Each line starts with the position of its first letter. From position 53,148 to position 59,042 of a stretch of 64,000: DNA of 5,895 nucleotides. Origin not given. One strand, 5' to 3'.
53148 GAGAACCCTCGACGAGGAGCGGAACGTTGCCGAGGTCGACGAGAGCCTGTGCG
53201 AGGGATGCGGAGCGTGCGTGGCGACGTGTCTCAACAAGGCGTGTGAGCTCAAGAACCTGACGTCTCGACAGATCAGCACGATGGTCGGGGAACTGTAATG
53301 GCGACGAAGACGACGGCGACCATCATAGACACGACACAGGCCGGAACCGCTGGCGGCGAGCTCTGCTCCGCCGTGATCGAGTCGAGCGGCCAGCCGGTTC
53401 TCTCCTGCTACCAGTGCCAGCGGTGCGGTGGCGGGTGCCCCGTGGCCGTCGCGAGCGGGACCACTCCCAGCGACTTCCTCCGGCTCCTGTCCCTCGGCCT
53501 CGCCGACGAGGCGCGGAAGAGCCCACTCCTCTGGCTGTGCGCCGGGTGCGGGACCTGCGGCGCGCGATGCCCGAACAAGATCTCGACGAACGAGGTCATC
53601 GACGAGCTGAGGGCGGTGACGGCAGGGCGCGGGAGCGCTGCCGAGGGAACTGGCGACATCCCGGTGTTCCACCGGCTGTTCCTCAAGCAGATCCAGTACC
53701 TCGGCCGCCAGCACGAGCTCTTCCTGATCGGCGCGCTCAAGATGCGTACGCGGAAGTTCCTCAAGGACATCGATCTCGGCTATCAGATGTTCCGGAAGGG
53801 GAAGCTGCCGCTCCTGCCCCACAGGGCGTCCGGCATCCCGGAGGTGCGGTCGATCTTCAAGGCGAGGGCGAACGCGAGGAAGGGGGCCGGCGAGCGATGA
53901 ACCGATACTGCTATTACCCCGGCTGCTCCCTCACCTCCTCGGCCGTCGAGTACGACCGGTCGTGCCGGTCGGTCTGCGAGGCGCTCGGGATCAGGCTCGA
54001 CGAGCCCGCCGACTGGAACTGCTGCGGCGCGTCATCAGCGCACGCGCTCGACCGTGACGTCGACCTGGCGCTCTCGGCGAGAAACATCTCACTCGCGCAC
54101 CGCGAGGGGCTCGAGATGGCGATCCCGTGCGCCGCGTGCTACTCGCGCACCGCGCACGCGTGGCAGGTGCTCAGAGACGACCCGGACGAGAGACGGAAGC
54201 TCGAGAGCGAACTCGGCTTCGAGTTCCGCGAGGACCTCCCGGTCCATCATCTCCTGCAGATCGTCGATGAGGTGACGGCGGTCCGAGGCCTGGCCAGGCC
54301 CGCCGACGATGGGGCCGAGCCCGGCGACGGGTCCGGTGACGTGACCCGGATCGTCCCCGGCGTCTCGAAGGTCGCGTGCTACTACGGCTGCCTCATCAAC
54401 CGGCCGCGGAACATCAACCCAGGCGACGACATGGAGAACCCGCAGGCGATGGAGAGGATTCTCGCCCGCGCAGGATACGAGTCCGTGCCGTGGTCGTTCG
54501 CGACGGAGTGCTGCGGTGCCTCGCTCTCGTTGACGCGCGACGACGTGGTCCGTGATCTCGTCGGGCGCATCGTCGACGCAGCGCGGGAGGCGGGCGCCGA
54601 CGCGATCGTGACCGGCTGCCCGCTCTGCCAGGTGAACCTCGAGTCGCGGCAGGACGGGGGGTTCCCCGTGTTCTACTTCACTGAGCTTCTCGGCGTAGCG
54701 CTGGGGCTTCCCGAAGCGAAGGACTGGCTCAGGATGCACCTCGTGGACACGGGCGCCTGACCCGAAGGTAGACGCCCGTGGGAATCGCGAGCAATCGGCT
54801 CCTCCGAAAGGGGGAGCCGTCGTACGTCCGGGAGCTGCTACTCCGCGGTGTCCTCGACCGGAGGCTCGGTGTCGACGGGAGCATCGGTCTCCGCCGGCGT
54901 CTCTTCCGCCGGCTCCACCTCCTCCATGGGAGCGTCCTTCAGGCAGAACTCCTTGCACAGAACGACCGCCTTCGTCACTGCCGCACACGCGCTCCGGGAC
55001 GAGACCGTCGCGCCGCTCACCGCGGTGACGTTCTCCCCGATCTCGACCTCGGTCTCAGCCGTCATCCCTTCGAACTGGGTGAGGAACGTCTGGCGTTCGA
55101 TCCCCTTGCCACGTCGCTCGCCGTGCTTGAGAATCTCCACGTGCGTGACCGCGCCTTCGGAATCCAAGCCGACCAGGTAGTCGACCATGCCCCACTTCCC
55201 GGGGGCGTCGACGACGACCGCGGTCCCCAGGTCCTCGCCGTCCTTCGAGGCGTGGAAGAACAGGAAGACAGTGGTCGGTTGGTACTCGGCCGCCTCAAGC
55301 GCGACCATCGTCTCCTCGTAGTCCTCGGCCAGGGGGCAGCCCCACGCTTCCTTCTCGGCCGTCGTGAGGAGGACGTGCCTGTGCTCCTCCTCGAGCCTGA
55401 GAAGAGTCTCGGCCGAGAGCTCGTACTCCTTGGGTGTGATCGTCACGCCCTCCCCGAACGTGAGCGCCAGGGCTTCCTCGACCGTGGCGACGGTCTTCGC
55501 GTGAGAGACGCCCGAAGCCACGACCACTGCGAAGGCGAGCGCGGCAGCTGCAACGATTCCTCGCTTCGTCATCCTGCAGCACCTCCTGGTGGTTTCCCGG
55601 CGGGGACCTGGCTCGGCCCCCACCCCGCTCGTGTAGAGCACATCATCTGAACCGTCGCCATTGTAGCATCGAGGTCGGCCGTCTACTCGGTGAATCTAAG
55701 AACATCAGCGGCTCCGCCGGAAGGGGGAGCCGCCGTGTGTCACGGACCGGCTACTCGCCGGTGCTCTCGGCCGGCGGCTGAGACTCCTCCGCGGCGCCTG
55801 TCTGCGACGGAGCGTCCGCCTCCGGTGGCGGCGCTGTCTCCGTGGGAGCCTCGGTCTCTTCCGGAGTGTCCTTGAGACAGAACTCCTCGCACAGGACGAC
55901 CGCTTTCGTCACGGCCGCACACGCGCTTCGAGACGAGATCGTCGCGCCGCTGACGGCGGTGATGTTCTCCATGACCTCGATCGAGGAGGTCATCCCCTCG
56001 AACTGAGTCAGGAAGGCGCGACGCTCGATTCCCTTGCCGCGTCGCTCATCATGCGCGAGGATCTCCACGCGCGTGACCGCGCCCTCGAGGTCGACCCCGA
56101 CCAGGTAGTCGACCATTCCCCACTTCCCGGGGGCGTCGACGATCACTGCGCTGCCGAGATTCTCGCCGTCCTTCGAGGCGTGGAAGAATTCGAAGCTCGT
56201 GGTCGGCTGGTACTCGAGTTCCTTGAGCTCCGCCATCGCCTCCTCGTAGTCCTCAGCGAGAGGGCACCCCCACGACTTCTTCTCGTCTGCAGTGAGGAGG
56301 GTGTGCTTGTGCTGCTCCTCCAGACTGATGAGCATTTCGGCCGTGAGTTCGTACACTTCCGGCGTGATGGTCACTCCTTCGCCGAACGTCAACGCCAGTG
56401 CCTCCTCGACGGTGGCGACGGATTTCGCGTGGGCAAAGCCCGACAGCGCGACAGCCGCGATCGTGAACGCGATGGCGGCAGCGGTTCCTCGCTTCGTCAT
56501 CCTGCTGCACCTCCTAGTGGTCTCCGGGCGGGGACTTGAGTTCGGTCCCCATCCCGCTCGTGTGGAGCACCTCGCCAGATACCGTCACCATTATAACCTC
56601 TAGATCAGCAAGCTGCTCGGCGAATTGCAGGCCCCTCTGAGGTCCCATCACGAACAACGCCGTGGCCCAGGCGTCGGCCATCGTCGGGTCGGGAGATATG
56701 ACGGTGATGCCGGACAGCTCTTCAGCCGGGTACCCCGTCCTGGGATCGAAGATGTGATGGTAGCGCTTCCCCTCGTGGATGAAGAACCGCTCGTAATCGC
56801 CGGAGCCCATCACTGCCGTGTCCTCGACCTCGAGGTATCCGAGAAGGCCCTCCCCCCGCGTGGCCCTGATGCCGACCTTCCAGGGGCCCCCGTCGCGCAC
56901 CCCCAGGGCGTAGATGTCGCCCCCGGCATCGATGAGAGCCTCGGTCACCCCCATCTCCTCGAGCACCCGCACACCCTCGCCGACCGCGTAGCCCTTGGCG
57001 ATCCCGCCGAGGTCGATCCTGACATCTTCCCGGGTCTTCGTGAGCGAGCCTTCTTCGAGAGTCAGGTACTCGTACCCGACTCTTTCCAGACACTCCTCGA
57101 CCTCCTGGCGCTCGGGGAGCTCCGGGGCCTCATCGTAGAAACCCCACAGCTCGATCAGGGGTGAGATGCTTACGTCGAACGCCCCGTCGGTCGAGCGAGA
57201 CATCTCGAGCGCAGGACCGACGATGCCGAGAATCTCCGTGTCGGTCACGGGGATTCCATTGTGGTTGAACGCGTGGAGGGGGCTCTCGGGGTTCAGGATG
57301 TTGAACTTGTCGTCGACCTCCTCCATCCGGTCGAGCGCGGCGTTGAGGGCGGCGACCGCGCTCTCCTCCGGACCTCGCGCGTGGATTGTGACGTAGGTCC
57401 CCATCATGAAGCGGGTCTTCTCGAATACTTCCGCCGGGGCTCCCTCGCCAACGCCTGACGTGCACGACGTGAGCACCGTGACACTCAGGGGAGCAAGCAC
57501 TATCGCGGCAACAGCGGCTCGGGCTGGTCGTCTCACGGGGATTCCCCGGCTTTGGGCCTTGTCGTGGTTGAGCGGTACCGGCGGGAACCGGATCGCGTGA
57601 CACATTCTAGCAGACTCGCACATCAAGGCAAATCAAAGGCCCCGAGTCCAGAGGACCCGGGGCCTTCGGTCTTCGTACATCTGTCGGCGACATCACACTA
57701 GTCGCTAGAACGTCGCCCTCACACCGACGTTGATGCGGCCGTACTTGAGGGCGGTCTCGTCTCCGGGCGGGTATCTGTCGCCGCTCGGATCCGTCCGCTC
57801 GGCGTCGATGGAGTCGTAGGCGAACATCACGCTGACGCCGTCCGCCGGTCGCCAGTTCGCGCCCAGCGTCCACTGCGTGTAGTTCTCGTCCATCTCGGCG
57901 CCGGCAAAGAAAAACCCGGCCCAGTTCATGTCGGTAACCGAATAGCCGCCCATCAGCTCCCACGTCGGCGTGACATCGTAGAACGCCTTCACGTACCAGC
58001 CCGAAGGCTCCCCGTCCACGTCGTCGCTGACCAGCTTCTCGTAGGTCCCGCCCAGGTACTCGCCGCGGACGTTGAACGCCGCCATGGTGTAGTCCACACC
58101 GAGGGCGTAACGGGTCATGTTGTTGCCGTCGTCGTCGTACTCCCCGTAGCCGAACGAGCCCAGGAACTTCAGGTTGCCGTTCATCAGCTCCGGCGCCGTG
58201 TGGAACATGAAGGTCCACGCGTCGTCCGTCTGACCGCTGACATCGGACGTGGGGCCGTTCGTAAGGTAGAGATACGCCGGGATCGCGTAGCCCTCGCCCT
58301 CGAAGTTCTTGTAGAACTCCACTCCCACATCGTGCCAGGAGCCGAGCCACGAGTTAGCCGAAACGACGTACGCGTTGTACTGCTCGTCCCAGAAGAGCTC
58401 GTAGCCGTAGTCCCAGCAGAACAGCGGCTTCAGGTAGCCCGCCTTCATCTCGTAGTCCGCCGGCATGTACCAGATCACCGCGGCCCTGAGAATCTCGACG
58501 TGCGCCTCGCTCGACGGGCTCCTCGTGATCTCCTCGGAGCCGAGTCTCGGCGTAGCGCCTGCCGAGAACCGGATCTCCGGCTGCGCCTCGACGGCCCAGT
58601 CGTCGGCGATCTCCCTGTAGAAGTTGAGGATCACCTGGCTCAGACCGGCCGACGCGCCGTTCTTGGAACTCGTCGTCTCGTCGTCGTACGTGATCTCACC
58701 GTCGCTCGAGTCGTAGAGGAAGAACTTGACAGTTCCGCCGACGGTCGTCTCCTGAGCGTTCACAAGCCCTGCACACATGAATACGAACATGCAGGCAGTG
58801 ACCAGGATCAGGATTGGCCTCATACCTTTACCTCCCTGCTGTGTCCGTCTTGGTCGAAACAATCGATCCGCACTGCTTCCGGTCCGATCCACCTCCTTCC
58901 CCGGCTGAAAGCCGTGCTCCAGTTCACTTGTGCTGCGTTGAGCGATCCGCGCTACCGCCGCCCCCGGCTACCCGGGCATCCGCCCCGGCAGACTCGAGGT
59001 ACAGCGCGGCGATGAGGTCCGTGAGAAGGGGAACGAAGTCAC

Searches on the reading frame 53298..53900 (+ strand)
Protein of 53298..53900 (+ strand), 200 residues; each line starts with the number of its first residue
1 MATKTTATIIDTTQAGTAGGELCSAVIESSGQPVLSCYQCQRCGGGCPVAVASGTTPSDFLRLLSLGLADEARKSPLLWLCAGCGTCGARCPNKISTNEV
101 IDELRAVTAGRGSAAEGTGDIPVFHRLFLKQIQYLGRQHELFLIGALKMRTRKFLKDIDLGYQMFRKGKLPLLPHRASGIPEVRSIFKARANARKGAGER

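Call 5: search_protein_families(library=pfam, proteins=[window:53298-53900:+], max_evalue=0.01)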
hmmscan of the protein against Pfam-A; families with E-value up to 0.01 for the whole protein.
window:53298-53900:+ (200 aa): 5 families
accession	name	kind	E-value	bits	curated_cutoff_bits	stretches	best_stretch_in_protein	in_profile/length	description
PF13183.11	Fer4_8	-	9.6e-09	36.1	27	1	35-95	3-68/68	4Fe-4S dicluster domain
PF13534.11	Fer4_17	-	1e-08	36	22.2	1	36-95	1-60/61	4Fe-4S dicluster domain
PF13187.11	Fer4_9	-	8.8e-08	32.5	27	1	37-94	2-50/52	4Fe-4S dicluster domain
PF13237.11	Fer4_10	-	0.0024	18.2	25.5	0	36-92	8-53/53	4Fe-4S dicluster domain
PF25160.1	LdpA_Fe-S-bd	-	0.0061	16.8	27.6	0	80-94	27-41/49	LdpA Fe-S cluster-binding domain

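Call 9: search_protein_families(library=ncbifam, proteins=[window:53298-53900:+], max_evalue=0.00001)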
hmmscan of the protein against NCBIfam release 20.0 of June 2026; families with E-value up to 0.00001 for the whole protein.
window:53298-53900:+ (200 aa): 8 families
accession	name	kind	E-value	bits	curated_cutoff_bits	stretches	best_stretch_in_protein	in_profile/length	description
TIGR03290.1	CoB_CoM_SS_C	equivalog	7e-18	65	160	1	35-116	2-83/144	CoB--CoM heterodisulfide reductase subunit C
NF038018.1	qmoC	equivalog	1.3e-13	51.2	300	1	24-110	7-93/360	quinone-interacting membrane-bound oxidoreductase complex subunit QmoC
NF042952.1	MFR_FeS_SdhB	equivalog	9.4e-09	34.7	600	1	78-171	201-291/320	8-methylmenaquinol:fumarate reductase iron-sulfur subunit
NF041890.1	hdrC_Methbact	equivalog_domain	1.8e-08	34.2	270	1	25-129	19-122/192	ferredoxin:CoB-CoM heterodisulfide reductase subunit HdrC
NF009227.0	PRK12577.1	equivalog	3.6e-08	32.5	349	1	78-190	208-322/330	succinate dehydrogenase/fumarate reductase iron-sulfur subunit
NF041779.1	hetero_SS_HdrC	equivalog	1.8e-06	27.5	350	1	34-109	30-104/198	ferredoxin:CoB-CoM heterodisulfide reductase subunit HdrC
NF041837.1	rnfC_Methano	equivalog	7.7e-06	25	650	1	35-101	358-419/438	Rnf electron transport complex subunit RnfC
TIGR00273.1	TIGR00273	equivalog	7.8e-06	25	444.8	0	25-115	283-379/432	LutB/LldF family L-lactate oxidation iron-sulfur protein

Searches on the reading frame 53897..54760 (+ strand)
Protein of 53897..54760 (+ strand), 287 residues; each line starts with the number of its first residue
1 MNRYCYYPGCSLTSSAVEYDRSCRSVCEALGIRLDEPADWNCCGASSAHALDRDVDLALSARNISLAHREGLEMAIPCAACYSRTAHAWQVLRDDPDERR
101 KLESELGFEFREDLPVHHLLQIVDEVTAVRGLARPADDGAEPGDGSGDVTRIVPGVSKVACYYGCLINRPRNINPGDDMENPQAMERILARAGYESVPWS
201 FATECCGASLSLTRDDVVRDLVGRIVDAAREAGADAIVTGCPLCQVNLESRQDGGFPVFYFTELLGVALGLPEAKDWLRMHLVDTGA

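Call 5: search_protein_families(library=pfam, proteins=[window:53897-54760:+], max_evalue=0.01)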
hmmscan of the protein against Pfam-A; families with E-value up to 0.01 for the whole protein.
window:53897-54760:+ (287 aa): 1 family
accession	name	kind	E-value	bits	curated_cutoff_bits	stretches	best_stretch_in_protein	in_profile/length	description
PF02754.22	CCG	-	1.6e-22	79.8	20.6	2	159-248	1-84/85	Cysteine-rich domain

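Call 9: search_protein_families(library=ncbifam, proteins=[window:53897-54760:+], max_evalue=0.00001)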
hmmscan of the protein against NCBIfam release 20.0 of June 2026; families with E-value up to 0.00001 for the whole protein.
window:53897-54760:+ (287 aa): 6 families
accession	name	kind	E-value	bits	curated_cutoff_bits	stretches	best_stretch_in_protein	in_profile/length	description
NF042965.1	MFR_anch_SdhE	equivalog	2e-36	126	500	2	158-285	142-278/282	8-methylmenaquinol:fumarate reductase membrane anchor subunit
TIGR03288.1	CoB_CoM_SS_B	equivalog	2.4e-32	112.4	345.15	1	4-284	2-282/290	CoB--CoM heterodisulfide reductase subunit B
NF045670.1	quin_L_LdhH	equivalog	4.4e-13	48.4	800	1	3-99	468-566/706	L-lactate dehydrogenase (quinone) large subunit LdhH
NF008434.0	PRK11274.1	equivalog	3.9e-08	32.6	333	0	184-267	322-405/409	glycolate oxidase subunit GlcF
NF041780.1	hetero_SS_HdrB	equivalog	5.6e-08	32.4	450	1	21-252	23-255/304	ferredoxin:CoB-CoM heterodisulfide reductase subunit HdrB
NF004898.0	PRK06259.1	equivalog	9.8e-08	31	385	0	198-250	411-465/488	fumarate reductase (CoM/CoB) subunit TfrB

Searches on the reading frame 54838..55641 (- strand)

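Call 50: search_protein_families(library=pfam, proteins=[window:54838-55641:-], max_evalue=0.0001)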
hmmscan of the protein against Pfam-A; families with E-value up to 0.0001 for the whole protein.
window:54838-55641:- (267 aa): 1 family
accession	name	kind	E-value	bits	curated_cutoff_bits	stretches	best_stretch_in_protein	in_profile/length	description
PF04205.19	FMN_bind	-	5.9e-12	46.5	22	1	148-226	1-76/77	FMN-binding domain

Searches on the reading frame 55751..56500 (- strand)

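Call 50: search_protein_families(library=pfam, proteins=[window:55751-56500:-], max_evalue=0.0001)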
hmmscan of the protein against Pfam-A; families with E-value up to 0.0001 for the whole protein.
window:55751-56500:- (249 aa): 1 family
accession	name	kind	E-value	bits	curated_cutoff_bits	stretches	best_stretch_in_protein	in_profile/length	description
PF04205.19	FMN_bind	-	2.9e-11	44.3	22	1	125-201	1-76/77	FMN-binding domain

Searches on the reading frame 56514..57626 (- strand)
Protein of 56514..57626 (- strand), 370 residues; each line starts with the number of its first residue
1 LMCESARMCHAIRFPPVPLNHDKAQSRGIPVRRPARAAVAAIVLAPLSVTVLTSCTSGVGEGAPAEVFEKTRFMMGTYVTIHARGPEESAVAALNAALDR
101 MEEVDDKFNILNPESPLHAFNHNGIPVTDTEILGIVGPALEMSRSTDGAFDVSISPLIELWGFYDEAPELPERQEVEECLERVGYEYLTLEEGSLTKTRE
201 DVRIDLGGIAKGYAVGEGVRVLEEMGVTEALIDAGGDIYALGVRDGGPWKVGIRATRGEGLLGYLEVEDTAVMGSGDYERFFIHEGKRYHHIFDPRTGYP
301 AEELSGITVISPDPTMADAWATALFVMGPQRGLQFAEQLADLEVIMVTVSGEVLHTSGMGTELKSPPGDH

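Call 50: search_protein_families(library=pfam, proteins=[window:56514-57626:-], max_evalue=0.0001)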
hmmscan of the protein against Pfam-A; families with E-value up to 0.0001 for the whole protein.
window:56514-57626:- (370 aa): 1 family
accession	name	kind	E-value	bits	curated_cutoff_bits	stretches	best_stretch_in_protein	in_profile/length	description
PF02424.20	ApbE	-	8.2e-84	281.7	25.6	1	75-345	1-265/266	ApbE family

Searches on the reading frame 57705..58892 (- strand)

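Call 50: search_protein_families(library=pfam, proteins=[window:57705-58892:-], max_evalue=0.0001)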
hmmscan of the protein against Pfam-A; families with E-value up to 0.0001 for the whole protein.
window:57705-58892:- (395 aa): 2 families
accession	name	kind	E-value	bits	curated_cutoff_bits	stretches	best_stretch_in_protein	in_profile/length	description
PF13609.12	Porin_4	-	8.6e-08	32.8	27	1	210-365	163-308/310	Gram-negative porin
PF07396.17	Porin_O_P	-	3.6e-05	23.6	20.9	1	257-363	227-345/370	Phosphate-selective porin O and P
